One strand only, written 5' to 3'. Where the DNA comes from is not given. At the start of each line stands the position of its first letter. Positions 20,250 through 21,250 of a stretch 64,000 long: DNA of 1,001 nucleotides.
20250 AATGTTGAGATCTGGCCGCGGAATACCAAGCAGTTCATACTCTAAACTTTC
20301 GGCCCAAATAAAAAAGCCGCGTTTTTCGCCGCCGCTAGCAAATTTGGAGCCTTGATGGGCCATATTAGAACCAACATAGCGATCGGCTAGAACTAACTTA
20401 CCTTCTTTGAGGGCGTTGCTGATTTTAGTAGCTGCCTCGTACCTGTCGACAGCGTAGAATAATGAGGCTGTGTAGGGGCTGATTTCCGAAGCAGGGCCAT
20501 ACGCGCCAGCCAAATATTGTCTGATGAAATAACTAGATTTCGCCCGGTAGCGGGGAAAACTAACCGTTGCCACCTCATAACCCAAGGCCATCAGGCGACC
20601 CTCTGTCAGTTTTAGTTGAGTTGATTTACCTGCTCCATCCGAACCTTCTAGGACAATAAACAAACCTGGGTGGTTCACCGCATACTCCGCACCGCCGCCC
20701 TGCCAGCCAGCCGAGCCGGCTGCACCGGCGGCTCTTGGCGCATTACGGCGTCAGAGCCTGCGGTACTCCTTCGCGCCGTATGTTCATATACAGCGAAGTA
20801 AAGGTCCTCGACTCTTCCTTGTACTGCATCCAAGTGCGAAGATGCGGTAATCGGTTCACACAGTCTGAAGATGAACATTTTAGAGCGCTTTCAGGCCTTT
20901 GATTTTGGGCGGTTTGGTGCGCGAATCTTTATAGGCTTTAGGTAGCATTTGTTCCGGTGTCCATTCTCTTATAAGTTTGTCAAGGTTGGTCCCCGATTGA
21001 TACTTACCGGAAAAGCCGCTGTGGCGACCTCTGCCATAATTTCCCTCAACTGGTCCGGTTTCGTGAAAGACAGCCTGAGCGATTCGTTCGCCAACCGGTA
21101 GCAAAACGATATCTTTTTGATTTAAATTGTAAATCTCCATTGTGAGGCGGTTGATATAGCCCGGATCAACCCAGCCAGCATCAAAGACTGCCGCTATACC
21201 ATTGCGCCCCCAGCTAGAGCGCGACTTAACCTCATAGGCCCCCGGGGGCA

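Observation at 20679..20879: GC-rich (~60-65%), hairpin-dense 200-nt island between tmk and dcd in a ~43% GC genome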

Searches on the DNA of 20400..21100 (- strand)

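Call 5: search_rna_families(source=window, start=20400, end=21100, threshold=evalue, max_evalue=10, show_alignments=5)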
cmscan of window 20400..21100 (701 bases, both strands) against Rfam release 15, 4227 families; matches with E-value up to 10: 4.
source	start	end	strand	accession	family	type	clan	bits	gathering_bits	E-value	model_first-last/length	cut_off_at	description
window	20642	20763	+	RF01975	HOTAIRM1_1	Gene; lncRNA;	-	20.8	70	6.9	1-125/125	no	HOX antisense intergenic RNA myeloid 1 conserved region 1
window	20685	20756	+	RF03262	mir-1181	Gene; miRNA;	-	16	95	6.4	1-81/81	no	mir-1181 microRNA precursor family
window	20955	20996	+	RF00066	U7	Gene; snRNA;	-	15.7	34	1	1-62/62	no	U7 small nuclear RNA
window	20515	20539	+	RF02054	STnc420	Gene; sRNA;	-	14.9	70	9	1-58/58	no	Salmonella enterica sRNA STnc420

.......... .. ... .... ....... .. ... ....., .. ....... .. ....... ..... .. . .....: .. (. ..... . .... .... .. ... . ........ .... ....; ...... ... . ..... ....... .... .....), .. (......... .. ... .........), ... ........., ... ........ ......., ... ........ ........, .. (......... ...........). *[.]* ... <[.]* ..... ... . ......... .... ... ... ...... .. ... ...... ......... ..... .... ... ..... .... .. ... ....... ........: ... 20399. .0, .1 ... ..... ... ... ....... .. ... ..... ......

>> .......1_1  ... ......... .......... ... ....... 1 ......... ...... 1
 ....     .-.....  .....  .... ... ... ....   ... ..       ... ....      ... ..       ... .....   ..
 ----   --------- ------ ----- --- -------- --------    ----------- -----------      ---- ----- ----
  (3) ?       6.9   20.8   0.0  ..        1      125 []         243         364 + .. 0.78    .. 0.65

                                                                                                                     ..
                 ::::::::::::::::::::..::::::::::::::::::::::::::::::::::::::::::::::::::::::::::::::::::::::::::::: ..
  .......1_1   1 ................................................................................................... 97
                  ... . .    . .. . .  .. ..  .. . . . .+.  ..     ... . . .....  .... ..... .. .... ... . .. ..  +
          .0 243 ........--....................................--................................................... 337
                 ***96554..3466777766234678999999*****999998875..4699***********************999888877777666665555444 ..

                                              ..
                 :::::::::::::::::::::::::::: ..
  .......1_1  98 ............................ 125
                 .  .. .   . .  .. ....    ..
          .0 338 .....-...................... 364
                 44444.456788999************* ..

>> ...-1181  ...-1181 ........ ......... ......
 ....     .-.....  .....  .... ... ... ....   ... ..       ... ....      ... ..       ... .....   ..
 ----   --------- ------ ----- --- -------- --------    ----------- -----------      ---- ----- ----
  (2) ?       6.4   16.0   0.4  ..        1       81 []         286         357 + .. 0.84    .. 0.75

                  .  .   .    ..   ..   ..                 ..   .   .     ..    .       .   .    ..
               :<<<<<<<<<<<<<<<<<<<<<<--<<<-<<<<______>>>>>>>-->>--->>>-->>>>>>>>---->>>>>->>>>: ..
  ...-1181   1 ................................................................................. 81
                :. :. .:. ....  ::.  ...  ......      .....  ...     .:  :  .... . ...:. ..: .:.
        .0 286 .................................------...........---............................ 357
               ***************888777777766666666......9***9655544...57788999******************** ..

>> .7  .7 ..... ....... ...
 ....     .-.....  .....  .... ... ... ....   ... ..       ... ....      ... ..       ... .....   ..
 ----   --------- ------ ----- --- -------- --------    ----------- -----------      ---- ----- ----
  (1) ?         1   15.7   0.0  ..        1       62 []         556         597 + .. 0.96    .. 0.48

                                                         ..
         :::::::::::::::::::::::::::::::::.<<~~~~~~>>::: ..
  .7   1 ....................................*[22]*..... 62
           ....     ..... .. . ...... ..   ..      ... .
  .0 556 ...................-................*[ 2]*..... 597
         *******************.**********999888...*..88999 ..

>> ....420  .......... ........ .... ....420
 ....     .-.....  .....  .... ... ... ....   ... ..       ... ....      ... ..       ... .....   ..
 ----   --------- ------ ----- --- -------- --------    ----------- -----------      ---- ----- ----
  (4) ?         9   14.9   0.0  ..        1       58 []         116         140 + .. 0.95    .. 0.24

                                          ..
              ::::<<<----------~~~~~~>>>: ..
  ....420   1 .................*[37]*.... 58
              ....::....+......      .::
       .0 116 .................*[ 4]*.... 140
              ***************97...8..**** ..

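Call 25: search_dna_similar(query=window:20660-20900:-, collection=plasmids, mode=distant, max_evalue=1, max_rows=10)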
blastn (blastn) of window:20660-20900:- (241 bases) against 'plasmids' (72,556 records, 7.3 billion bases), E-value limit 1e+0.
Records with a match: 9; places in all: 9; records where one place covers at least 80% of the query: 0.
Best place of each record, by identity: 95-99% 1; 80-90% 7; 60-80% 1.
By first word of the organism name: Streptomyces 4; Azospirillum 2; Roseomonas 1; Xanthomonas 1; Sphingopyxis 1.
By predicted mobility (MOB-suite, as given by PLSDB): non-mobilizable 8; mobilizable 1.
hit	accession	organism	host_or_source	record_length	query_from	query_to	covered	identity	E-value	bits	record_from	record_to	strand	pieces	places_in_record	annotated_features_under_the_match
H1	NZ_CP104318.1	Streptomyces angustmyceticus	whole organism,soil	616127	170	224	23%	81.8%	6e-2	46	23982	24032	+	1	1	DMT family transporter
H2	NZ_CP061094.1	Roseomonas marmotae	Marmota himalayana,pure culture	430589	167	214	20%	79.2%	2e-1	43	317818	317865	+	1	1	maiA: maleylacetoacetate isomerase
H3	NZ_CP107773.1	Streptomyces sp. NBC_00582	-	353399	159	198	17%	86.0%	6e-2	46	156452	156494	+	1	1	type I-E CRISPR-associated protein Cas6/Cse3/CasE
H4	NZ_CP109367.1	Streptomyces sp. NBC_01558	-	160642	168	207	17%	85.4%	6e-2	45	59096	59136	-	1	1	helix-turn-helix transcriptional regulator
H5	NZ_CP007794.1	Azospirillum argentinense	Triticum aestivum L.,Root,wheat ...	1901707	168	208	17%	82.9%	2e-1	44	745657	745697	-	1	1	record has no annotation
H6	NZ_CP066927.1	Xanthomonas campestris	Raphanus sativus cv. Aviso,Cell ...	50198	172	211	17%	81.4%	7e-1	41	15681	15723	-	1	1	none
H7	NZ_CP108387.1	Streptomyces sp. NBC_01324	-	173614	179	214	15%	88.9%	6e-2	45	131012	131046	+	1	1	none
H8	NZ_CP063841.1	Sphingopyxis granuli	whole organism,river sediment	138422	193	224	13%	87.5%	7e-1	41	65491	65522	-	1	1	traC: type IV secretion system protein TraC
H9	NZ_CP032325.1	Azospirillum argentinense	soil sample,Agricultural field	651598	198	223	11%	96.2%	2e-1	44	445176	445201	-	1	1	ABC transporter substrate-binding protein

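Call 26: search_dna_similar(query=window:20660-20900:-, collection=phages, mode=distant, max_evalue=1, max_rows=10)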
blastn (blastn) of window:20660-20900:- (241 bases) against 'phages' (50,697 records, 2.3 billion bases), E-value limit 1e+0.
Records with a match: 1; places in all: 1; records where one place covers at least 80% of the query: 0.
Best place of each record, by identity: 80-90% 1.
By first word of the organism name: Mycobacterium 1.
By host as written in the record: Mycobacterium smegmatis mc#155 1.
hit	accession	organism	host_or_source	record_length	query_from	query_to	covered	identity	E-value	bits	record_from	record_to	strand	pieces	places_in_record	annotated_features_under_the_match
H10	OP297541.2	Mycobacterium phage Funsized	Mycobacterium smegmatis mc#155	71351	174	211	16%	84.2%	8e-1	39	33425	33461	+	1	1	34: minor tail protein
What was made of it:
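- Only chance-level matches to high-GC plasmids and phages were found (calls 25, 26).
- Tried and rejected: Only chance matches in high-GC organisms (calls 25, 26).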

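Call 42: search_rna_families(source=L163, start=560, end=900, threshold=evalue, max_evalue=10, show_alignments=2)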
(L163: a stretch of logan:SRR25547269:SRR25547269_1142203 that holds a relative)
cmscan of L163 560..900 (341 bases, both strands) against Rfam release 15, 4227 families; matches with E-value up to 10: 4.
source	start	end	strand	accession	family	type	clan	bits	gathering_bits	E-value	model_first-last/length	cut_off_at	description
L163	829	860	+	RF01613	ceN109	Gene; snRNA; snoRNA; CD-box;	-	16.3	52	0.52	1-67/67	no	Nematode snoRNA ceN109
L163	707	798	-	RF02507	Atu_Ti3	Gene; sRNA;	-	14.1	50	3.5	1-89/89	no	Rhizobiales sRNA Atu_Ti3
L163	661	804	+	RF03102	RAGATH-33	Gene; sRNA;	-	11.2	120.4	9.8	1-113/113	no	RAGATH-33 RNA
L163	763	900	+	RF02571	Mcr7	Gene; sRNA;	-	8.6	380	6.9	1-120/351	3'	mcr7 sRNA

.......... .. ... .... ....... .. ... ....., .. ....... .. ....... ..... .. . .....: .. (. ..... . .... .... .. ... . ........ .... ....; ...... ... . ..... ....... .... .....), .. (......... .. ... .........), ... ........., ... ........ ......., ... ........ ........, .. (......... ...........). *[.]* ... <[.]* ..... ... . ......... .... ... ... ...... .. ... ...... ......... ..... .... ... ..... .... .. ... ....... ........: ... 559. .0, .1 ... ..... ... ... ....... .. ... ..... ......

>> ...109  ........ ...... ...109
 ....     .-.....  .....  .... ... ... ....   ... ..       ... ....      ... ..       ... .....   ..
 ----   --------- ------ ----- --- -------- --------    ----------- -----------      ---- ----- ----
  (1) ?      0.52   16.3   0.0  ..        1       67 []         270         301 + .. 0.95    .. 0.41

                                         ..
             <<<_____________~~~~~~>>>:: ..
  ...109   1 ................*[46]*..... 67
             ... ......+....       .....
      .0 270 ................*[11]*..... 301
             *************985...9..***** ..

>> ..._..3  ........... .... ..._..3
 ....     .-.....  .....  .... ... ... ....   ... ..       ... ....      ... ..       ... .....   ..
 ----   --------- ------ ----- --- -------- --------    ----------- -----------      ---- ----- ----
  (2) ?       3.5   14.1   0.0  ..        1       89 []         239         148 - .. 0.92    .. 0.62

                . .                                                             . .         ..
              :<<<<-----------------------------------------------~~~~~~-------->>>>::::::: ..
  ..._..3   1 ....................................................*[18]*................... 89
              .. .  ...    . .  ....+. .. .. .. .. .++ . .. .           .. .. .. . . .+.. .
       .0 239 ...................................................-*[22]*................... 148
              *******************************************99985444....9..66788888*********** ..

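Call 43: search_rna_families(source=L162, start=5900, end=6260, threshold=evalue, max_evalue=10, show_alignments=2)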
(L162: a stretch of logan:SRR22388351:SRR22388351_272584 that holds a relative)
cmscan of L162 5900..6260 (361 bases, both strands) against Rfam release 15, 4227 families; matches with E-value up to 10: 3.
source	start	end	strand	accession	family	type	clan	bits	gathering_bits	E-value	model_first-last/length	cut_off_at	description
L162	6232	6260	+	RF01333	CRISPR-DR20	Gene; CRISPR;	-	13.7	42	6.6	1-31/36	3'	CRISPR RNA direct repeat element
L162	5905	5976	+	RF01172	sn2343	Gene; snRNA; snoRNA; CD-box;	-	12.1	60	9.5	1-78/78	no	Small nucleolar RNA sn2343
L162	6112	6126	+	RF00017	Metazoa_SRP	Gene;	CL00003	8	70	7.7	193-207/299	no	Metazoan signal recognition particle RNA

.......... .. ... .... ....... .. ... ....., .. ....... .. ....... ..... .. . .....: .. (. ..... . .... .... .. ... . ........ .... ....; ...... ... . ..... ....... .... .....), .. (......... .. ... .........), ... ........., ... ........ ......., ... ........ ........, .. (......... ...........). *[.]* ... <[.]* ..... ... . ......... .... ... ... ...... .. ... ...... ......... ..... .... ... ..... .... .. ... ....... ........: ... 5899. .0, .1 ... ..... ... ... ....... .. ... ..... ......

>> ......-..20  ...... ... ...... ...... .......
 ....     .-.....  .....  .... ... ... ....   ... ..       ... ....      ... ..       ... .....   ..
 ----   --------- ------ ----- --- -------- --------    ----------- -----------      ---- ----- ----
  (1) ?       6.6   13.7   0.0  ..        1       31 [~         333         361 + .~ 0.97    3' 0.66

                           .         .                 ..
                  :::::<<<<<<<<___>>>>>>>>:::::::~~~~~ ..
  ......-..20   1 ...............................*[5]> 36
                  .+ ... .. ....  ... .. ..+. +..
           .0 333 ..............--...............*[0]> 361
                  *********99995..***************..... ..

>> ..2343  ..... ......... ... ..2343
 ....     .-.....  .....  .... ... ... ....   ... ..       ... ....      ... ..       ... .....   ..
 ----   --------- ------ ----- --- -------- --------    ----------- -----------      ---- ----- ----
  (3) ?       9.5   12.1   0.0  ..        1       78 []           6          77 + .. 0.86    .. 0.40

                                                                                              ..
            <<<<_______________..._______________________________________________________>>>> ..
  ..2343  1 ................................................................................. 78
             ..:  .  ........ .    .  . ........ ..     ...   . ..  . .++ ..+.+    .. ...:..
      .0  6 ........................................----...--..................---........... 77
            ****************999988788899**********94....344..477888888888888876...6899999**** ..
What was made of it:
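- On Bacterial SRP RNA, 6S RNA, RNase P RNA and known riboswitches (Rfam 15): At E<=10, only noise (HOTAIRM1, mir-1181, and others) on this copy (call 5) and on the L163 and L162 copies (calls 42, 43).
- A noise-level 8-bit match of 15 nt to helix 8 of Metazoa_SRP appears in the L162 copy (call 43).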

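Call 48: build_rna_model(alignment_id=A3)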
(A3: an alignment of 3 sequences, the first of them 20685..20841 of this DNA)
Model R1 built from alignment A3 (3 sequences, 157 columns); structure: RNAalifold consensus.
model positions 154; base pairs 54; branch points 1; effective number of sequences 0.65; information 0.591 bits per position. Calibrated on 0.2 Mb of random sequence (short: E-values are rough).
structure used (alignment columns):
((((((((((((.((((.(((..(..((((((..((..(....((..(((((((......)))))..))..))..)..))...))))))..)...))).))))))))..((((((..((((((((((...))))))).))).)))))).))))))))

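Call 50: search_with_rna_model(model_id=R1, sources=[window, L001, L002, L003, L004, L005, L006, L007, L008, L009, L010, L011, L012, L013, L014, L015, L016, L017, L018, L019, L020, L021, L022, L023, L024, L025, L026, L027, L028, L029, L030, L031, L032, L033, L034, L035, L036, L037, L038, L039, L040, L041, L042, L043, L044, L045, L046, L047, L048, L049, L050, L051, L052, L053, L054, L055, L056, L057, L058, L059, L060, L061, L062, L063, L064, L065, L066, L067, L068, L069, L070, L071, L072, L073, L074, L075, L076, L077, L078, L079, L080, L083, L084, L085, L086, L087, L088, L089, L090, L091, L092, L093, L094, L095, L096, L097, L098, L099, L100, L101], max_evalue=10)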
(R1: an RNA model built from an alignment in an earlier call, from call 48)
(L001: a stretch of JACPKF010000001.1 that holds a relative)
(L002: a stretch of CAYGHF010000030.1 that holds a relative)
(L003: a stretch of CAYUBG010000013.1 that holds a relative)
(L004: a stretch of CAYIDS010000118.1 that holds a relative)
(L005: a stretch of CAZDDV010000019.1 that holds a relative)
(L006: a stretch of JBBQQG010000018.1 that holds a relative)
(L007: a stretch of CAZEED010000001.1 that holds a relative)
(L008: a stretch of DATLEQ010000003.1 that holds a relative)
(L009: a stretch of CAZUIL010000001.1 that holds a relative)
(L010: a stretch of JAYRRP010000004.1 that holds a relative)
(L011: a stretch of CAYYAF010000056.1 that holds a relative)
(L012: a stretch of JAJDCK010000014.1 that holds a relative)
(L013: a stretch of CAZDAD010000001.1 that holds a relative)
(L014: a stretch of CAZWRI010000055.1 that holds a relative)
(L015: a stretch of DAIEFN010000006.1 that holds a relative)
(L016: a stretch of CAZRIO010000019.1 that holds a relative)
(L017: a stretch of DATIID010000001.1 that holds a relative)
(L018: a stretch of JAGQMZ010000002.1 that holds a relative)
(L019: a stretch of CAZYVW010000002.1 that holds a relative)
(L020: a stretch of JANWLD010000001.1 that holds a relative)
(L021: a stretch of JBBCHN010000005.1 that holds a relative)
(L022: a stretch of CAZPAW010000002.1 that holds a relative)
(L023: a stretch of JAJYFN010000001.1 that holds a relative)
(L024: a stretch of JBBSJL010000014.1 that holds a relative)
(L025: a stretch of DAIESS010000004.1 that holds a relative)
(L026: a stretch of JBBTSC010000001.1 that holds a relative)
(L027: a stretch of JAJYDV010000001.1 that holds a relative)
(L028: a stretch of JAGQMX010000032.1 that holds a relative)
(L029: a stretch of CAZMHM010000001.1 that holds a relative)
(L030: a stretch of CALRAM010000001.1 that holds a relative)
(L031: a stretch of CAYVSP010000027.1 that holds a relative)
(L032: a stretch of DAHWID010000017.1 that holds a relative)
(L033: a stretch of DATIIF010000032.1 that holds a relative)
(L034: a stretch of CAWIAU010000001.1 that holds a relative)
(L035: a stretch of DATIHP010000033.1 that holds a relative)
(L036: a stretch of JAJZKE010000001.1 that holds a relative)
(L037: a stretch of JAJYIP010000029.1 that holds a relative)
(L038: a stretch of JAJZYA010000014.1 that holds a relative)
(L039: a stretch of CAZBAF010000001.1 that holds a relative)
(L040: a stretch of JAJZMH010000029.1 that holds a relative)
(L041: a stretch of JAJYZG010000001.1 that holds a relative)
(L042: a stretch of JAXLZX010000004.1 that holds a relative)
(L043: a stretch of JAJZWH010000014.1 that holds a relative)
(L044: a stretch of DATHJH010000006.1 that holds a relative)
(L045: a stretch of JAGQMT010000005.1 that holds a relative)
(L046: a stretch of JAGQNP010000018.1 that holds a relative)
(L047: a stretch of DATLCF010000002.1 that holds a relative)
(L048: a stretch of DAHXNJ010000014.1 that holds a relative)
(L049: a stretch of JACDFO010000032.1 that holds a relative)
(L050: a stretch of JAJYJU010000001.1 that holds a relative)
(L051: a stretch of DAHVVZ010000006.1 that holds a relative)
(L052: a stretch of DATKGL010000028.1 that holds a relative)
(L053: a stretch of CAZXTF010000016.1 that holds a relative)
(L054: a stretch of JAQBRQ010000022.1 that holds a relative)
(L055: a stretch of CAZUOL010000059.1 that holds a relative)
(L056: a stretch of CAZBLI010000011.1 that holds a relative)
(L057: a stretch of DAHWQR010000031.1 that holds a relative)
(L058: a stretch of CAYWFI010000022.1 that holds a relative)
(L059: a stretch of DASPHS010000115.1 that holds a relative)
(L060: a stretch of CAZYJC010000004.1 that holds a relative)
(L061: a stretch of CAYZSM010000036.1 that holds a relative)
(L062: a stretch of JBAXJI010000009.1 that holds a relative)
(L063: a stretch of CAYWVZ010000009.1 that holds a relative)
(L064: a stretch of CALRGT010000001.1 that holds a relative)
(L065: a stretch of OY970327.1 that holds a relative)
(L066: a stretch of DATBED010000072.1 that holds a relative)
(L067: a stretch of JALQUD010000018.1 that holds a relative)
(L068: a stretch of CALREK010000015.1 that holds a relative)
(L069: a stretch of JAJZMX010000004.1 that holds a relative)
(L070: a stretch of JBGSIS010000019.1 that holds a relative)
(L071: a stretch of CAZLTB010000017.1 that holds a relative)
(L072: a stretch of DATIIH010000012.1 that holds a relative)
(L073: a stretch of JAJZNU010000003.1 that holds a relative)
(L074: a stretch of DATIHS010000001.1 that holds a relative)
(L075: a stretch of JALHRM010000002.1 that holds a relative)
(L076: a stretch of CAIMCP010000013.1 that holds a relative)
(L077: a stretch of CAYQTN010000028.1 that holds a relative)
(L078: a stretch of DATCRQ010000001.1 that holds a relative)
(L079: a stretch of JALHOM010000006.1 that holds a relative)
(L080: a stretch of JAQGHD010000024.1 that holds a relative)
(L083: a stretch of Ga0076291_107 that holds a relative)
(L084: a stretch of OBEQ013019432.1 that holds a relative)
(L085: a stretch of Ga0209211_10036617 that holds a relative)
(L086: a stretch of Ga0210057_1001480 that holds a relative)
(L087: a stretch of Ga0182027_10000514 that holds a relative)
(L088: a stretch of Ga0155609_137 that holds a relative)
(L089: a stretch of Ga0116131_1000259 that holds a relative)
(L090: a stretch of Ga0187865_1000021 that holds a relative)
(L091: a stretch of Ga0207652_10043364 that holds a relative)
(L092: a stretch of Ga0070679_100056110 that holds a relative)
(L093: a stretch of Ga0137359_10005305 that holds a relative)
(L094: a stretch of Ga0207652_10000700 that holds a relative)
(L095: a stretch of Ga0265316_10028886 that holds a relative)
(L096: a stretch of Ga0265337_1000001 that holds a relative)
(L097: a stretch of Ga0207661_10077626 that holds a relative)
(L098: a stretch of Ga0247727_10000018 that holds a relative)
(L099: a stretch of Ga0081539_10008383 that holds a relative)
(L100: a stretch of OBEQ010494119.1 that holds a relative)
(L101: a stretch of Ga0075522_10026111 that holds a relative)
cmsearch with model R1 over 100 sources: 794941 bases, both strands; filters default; matches with E-value up to 10: 3.
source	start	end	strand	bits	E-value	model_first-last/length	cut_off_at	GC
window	20685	20841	-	166.8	2.9e-29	1-154/154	no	0.62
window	1029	1151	+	73.8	2.2e-11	1-154/154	no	0.42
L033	169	318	+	30.5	0.0048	1-154/154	no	0.53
